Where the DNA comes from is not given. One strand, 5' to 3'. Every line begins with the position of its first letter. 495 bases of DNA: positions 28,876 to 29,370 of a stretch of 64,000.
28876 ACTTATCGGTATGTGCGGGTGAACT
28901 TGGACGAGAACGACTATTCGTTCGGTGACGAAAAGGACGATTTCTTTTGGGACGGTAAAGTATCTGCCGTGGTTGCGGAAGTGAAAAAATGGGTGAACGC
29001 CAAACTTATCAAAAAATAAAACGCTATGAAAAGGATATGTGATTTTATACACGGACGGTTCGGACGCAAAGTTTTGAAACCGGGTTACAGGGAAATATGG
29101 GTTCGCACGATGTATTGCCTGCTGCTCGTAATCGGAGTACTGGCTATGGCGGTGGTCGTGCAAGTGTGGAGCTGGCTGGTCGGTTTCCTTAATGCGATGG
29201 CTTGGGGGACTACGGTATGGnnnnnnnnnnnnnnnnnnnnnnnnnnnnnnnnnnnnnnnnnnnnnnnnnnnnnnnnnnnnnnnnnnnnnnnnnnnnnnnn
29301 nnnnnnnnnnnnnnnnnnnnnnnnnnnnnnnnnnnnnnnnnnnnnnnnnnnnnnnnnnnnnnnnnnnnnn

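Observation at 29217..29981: Phage-encoded compact type IB topoisomerase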

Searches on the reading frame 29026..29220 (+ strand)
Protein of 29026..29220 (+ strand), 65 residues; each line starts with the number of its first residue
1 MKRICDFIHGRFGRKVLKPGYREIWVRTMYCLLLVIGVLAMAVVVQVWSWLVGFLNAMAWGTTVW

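Call 23: search_protein_families(library=pfam, proteins=[window:29026-29220:+], max_evalue=0.01)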
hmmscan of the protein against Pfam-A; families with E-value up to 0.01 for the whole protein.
window:29026-29220:+ (65 aa): 0 families
